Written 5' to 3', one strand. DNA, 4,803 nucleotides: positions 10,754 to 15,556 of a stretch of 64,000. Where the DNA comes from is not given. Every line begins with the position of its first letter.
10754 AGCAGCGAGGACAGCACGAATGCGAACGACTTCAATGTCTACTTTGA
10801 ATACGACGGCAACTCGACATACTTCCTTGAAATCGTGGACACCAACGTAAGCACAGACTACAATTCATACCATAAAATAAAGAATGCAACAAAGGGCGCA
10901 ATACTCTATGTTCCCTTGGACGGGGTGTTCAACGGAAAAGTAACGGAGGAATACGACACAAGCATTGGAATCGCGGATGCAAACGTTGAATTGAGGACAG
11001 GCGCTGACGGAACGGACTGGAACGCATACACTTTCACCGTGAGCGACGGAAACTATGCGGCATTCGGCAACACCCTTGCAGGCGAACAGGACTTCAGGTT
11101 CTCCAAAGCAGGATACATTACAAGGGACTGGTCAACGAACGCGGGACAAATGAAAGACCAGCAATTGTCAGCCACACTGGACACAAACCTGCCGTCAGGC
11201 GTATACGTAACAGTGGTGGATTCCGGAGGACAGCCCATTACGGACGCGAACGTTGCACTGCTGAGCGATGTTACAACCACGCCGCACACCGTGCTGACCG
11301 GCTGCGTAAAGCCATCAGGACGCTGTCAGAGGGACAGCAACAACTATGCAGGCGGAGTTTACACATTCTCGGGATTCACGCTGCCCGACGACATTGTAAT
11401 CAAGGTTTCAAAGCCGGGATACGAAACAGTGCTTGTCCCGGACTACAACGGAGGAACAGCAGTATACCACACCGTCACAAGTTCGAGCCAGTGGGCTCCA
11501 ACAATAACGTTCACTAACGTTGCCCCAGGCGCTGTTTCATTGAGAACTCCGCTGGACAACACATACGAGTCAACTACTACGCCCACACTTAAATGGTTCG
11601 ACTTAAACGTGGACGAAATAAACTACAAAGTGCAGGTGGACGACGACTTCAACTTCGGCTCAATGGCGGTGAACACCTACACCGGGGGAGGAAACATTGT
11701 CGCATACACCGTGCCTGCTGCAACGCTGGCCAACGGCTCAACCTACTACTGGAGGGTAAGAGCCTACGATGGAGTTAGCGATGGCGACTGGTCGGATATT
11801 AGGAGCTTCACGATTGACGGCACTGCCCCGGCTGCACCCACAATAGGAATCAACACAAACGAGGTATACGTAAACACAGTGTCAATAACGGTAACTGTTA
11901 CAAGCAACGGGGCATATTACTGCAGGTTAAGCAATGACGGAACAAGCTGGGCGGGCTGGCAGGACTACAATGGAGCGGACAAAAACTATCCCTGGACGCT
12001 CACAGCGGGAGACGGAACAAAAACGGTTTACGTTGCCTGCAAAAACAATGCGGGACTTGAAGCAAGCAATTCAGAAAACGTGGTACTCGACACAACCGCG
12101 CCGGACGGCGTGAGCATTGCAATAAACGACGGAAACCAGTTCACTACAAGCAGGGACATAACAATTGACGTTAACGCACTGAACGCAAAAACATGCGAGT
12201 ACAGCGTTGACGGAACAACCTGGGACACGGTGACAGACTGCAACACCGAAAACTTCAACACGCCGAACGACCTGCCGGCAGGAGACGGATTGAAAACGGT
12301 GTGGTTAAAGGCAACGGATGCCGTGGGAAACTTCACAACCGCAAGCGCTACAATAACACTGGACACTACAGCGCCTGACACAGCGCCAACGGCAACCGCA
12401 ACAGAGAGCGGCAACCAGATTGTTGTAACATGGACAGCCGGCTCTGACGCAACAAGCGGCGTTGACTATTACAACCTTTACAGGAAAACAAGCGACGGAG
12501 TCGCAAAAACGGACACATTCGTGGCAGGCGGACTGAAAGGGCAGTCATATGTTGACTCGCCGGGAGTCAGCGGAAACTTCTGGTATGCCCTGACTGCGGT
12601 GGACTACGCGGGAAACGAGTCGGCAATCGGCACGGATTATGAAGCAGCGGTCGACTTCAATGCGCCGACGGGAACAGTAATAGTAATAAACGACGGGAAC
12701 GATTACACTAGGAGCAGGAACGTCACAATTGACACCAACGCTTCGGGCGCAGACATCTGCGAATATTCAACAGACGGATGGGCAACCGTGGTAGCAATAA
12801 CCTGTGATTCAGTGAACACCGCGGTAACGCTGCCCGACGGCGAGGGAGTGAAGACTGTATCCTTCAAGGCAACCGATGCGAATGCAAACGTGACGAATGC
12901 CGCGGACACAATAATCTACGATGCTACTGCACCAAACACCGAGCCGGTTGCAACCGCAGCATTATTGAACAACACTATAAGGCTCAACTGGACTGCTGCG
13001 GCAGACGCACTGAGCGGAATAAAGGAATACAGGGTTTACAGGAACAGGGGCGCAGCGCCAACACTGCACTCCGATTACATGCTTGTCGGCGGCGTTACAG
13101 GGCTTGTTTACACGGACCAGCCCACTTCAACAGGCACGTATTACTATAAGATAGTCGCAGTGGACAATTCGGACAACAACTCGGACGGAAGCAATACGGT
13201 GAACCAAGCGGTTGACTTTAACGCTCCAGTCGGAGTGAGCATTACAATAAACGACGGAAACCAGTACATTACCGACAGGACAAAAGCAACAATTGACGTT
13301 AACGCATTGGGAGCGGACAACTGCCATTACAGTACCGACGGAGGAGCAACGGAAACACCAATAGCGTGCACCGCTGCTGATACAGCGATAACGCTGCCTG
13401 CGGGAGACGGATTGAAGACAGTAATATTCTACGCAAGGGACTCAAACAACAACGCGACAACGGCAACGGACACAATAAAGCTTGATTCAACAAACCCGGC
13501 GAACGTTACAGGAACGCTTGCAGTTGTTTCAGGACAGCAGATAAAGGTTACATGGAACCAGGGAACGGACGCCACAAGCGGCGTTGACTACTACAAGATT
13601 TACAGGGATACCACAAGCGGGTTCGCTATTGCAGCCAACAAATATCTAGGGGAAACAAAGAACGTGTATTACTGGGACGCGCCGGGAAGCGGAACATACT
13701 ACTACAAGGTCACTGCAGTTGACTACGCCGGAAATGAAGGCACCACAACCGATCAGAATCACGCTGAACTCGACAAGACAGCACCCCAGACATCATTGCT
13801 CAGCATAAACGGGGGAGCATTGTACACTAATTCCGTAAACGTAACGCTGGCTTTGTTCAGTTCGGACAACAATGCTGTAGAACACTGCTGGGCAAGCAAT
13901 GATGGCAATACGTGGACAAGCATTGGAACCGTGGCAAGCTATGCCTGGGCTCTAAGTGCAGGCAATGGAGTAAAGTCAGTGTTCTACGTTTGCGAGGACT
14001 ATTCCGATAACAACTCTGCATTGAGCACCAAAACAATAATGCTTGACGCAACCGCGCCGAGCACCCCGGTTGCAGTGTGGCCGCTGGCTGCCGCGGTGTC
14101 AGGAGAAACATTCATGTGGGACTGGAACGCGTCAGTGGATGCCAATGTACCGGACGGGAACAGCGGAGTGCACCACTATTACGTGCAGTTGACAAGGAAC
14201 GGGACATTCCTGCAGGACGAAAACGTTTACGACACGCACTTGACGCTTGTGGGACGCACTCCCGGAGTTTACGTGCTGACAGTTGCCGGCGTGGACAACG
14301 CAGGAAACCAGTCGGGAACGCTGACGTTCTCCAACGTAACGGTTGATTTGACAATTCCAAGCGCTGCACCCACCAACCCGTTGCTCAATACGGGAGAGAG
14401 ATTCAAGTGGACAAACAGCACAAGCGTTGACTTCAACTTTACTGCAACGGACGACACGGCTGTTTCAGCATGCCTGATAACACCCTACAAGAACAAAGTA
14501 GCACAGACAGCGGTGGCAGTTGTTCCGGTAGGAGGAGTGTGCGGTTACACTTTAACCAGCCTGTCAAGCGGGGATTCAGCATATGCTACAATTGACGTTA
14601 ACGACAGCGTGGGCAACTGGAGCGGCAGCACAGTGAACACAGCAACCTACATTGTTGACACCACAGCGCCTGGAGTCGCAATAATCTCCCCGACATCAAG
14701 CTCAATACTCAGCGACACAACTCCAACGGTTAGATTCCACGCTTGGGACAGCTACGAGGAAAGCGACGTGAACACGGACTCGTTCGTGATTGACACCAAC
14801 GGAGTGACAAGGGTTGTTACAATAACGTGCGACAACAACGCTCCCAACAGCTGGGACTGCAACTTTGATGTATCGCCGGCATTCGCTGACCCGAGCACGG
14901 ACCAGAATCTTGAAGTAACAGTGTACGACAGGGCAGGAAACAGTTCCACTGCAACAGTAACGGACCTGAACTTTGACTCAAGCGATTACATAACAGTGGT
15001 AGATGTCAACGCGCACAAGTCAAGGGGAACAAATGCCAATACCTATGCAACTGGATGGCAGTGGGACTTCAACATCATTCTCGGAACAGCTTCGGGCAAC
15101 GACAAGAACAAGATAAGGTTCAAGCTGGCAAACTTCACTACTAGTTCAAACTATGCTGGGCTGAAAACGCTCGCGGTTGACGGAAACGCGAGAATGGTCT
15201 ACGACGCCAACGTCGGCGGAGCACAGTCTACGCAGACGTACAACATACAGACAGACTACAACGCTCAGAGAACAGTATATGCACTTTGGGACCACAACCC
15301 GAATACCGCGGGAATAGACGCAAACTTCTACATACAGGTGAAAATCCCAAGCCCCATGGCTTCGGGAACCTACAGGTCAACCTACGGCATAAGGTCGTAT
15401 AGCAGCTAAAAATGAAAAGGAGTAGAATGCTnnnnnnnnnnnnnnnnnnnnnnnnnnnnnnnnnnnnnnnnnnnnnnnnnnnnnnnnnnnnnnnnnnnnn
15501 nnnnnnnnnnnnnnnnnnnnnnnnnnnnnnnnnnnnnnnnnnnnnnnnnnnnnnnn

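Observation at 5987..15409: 3140-aa protein built from roughly seven copies of a DYNQYF/Cys-pair module plus an Ig/FN3 array. Domain family unrecognised.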

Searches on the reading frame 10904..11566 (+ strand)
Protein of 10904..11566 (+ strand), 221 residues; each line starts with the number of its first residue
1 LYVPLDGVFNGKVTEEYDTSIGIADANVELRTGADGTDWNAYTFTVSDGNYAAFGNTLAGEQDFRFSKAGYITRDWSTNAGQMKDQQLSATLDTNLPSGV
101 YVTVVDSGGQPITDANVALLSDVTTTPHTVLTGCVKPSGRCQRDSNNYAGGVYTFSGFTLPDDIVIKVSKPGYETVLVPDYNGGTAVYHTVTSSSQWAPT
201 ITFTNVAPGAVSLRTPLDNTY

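Call 52: find_related_loci(query=A5, collection=genome_contigs, flank=10000)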
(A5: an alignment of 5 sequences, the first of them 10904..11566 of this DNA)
Query A5 (221 aa) in genome_contigs; peptide patterns used: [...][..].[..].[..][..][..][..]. (x = any residue, [..] = any of these).
48 stretches matched a pattern, but none encodes a relative of the query by tblastn (E <= 1e-3).

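Call 63: search_protein_families(library=pfam, proteins=[window:10904-11566:+], max_evalue=1)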
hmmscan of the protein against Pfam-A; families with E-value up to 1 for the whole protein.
window:10904-11566:+ (221 aa): 3 families
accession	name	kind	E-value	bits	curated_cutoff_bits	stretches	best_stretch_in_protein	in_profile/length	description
PF13620.12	CarboxypepD_reg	-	1.5e-09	38.5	32.3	2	10-76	3-64/82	Carboxypeptidase regulatory-like domain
PF02369.22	Big_1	-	0.0044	17.5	34.9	1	100-124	21-45/93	Bacterial Ig-like domain (group 1)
PF24107.1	DUF7382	-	0.17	12.2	27.4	1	100-122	22-44/65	Domain of unknown function (DUF7382)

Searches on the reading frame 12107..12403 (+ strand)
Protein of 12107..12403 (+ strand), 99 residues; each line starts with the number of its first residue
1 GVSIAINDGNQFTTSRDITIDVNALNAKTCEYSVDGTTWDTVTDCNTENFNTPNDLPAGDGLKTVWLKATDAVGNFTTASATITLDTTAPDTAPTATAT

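Call 99: search_solved_structures(query=A9, max_evalue=1)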
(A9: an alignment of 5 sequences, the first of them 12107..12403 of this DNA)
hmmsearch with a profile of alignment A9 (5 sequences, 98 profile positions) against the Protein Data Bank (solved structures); distinct sequences matched with E-value up to 1: 4.
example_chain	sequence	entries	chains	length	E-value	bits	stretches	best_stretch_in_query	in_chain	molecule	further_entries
4a42_A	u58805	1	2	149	0.11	16.1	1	25-53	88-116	ALPHA-N-ACETYLGLUCOSAMINIDASE FAMILY PROTEIN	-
9p0a_C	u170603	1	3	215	0.22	15.1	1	5-90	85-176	Pilin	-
6rfz_A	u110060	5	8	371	0.31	14.7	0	33-72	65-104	lectin PLL2 from Photorhabdus laumondii | Photorhabdus luminescens subsp. laumondii TTO1 complete genome segment 3/17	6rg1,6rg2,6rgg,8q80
6n1a_A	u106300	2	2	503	0.91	13.1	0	34-84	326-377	Carbohydrate-binding protein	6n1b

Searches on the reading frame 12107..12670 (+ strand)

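Call 63: search_protein_families(library=pfam, proteins=[window:12107-12670:+], max_evalue=1)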
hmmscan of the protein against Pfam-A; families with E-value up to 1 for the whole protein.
window:12107-12670:+ (188 aa): 1 family
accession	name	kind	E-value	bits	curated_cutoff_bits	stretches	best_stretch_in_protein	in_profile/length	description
PF25279.1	Beta_prop_At2g24240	-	0.096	12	27.1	1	28-73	117-160/320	At2g24240-like, C-terminal beta propeller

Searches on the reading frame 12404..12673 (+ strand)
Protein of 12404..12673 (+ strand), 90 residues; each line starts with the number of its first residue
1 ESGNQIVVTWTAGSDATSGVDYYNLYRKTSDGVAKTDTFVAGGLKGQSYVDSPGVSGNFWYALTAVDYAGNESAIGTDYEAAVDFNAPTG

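Call 98: search_solved_structures(query=A8, max_evalue=1)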
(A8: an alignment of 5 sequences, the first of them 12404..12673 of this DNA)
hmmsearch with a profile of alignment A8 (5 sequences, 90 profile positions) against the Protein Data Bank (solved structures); distinct sequences matched with E-value up to 1: 35.
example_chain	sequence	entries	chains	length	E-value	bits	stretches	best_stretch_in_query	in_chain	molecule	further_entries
1cfb_A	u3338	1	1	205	1.8e-05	28.4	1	6-72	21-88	DROSOPHILA NEUROGLIAN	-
1k85_A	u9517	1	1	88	9.1e-05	26.2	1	3-81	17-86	CHITINASE A1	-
3mpc_A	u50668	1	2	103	0.00014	25.6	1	2-69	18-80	Fn3-like protein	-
8pn5_A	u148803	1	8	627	0.00035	24.3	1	4-82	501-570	DUF3472 domain-containing protein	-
8pmu_A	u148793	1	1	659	0.00038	24.2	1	4-82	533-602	DUF3472 domain-containing protein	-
8pn3_A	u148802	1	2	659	0.00038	24.2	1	4-82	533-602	DUF3472 domain-containing protein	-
7mro_A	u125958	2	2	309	0.0024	21.6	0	3-70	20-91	Contactin-4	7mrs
5e4q_A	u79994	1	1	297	0.0033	21.2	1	3-67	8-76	Contactin-3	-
4yfe_A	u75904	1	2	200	0.0038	21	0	4-71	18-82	Receptor-type tyrosine-protein phosphatase delta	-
4yh7_A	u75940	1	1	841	0.0089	19.8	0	4-71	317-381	Receptor-type tyrosine-protein phosphatase delta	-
5z06_A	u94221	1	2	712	0.012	19.3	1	6-82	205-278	BDI_3064 protein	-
5g56_A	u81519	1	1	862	0.013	19.2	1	2-68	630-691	CARBOHYDRATE BINDING FAMILY 6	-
5e4s_A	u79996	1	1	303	0.031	18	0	3-40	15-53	Contactin-4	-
4yfd_A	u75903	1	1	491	0.036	17.8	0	4-71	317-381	Receptor-type tyrosine-protein phosphatase delta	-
2yn3_A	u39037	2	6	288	0.044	17.5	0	41-87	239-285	PUTATIVE INNER MEMBRANE PROTEIN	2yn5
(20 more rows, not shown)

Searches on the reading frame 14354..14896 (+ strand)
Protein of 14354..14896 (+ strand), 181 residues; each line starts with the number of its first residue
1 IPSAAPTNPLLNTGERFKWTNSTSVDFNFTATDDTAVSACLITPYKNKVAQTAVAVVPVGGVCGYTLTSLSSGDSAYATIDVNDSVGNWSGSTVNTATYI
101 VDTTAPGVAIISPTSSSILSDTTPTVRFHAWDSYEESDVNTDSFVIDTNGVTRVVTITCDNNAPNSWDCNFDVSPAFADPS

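Call 63: search_protein_families(library=pfam, proteins=[window:14354-14896:+], max_evalue=1)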
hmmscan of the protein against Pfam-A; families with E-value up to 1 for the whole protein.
window:14354-14896:+ (181 aa): 1 family
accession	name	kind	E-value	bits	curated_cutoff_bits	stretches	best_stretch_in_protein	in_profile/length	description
PF13750.12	Big_3_3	-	0.037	14.1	27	1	65-170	7-110/157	Bacterial Ig-like domain (group 3)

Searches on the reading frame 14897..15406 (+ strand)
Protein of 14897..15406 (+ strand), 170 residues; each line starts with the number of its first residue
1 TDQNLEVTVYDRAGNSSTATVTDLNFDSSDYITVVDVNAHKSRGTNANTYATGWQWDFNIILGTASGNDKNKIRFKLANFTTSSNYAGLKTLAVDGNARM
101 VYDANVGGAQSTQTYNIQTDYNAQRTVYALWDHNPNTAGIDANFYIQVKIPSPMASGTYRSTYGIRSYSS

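Call 62: find_related_loci(query=A6, collection=metagenome_contigs, flank=10000)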
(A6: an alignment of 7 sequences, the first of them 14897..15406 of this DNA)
Query A6 (170 aa) in metagenome_contigs; peptide patterns used: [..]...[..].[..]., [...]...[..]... (x = any residue, [..] = any of these).
246 stretches matched a pattern; 2 encode a relative of the query (tblastn E <= 1e-3); 2 distinct loci.
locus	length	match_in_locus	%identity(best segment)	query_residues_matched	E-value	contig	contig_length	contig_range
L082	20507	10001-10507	53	1-169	2e-52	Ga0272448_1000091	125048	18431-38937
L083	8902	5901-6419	52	1-170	9e-51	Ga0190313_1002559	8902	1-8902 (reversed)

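Call 63: search_protein_families(library=pfam, proteins=[window:14897-15406:+], max_evalue=1)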
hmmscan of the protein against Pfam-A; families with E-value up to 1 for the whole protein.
window:14897-15406:+ (170 aa): 2 families
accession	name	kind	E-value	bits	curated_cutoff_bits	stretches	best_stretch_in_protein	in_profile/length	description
PF12245.14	Big_3_2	-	0.074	13.7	23.3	0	4-27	98-121/122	Bacterial Ig-like domain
PF19077.6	Big_13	-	0.23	12.4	27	1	4-27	78-101/102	Bacterial Ig-like domain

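Call 66: search_protein_families(library=pfam, proteins=[L082:10640-12223:+, L082:12390-14132:+, L082:14077-14697:+, L082:14697-15611:+, L082:15746-17338:+, L082:17437-18186:+, L083:6445-8154:+, L082:111-2141:+], max_evalue=0.001)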
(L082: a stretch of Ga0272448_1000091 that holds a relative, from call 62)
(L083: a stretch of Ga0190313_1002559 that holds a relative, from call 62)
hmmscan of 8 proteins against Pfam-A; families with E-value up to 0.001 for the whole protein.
L082:10640-12223:+ (527 aa): 0 families

L082:12390-14132:+ (580 aa): 10 families
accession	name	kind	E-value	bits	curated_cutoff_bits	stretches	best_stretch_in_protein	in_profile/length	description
PF00437.27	T2SSE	-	5.8e-37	127.6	24.9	1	226-491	6-276/370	Type II/IV secretion system protein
PF00037.32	Fer4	-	1.8e-08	34.3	21.1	1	62-83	3-24/24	4Fe-4S binding domain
PF12837.12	Fer4_6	-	2.9e-08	33.7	25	1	61-82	3-24/24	4Fe-4S binding domain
PF13247.11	Fer4_11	-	3.4e-07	30.8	26.2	1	30-114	7-96/100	4Fe-4S dicluster domain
PF12797.12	Fer4_2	-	2.3e-06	27.6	24.5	1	61-79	4-22/22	4Fe-4S binding domain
PF12838.12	Fer4_7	-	1.4e-05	25.9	27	1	32-81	1-52/52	4Fe-4S dicluster domain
PF25160.1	LdpA_Fe-S-bd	-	6.6e-05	23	27.6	1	41-84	7-45/49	LdpA Fe-S cluster-binding domain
PF13237.11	Fer4_10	-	0.00031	21.1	25.5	1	61-109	3-53/53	4Fe-4S dicluster domain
PF13187.11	Fer4_9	-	0.00077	19.9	27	0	66-113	1-52/52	4Fe-4S dicluster domain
PF12800.12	Fer4_4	-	0.00097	19.7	24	1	65-80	2-17/17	4Fe-4S binding domain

L082:14077-14697:+ (206 aa): 1 family
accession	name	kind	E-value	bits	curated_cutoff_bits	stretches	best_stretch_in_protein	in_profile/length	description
PF00482.28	T2SSF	-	3.3e-11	43.7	25.2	1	37-161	1-120/125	Type II secretion system (T2SS), protein F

L082:14697-15611:+ (304 aa): 1 family
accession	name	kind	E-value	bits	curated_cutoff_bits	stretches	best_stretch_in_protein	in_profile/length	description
PF00482.28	T2SSF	-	2.6e-07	31.1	25.2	1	108-222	11-123/125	Type II secretion system (T2SS), protein F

L082:15746-17338:+ (530 aa): 2 families
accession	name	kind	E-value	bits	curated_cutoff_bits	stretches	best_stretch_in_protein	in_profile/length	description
PF10633.15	NPCBM_assoc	-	2.9e-06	27.8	24.4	1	430-495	5-66/78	NPCBM-associated, NEW3 domain of alpha-galactosidase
PF13620.12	CarboxypepD_reg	-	3.8e-06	27.6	32.3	1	99-170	2-77/82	Carboxypeptidase regulatory-like domain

L082:17437-18186:+ (249 aa): 1 family
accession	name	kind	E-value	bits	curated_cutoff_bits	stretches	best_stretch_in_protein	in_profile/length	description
PF09754.15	PAC2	-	3.9e-41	141.7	25.8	1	20-225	1-214/215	PAC2 family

L083:6445-8154:+ (569 aa): 4 families
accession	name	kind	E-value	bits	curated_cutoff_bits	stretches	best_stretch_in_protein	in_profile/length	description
PF13620.12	CarboxypepD_reg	-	2.6e-06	28.1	32.3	1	347-418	10-81/82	Carboxypeptidase regulatory-like domain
PF17802.7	SpaA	-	0.00039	21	23.1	1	328-393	7-62/91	Prealbumin-like fold domain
PF17210.9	SdrD_B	-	0.00045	20.8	29.7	0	352-401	25-75/112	SdrD B-like domain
PF11974.14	bMG3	-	0.00078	19.8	34.9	0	339-402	16-86/103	Bacterial alpha-2-macroglobulin MG3 domain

L082:111-2141:+ (676 aa): 0 families

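Call 91: search_solved_structures(query=A6, max_evalue=10)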
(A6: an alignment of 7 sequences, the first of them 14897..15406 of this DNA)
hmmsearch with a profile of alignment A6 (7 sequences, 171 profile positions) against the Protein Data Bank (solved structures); distinct sequences matched with E-value up to 10: 0.
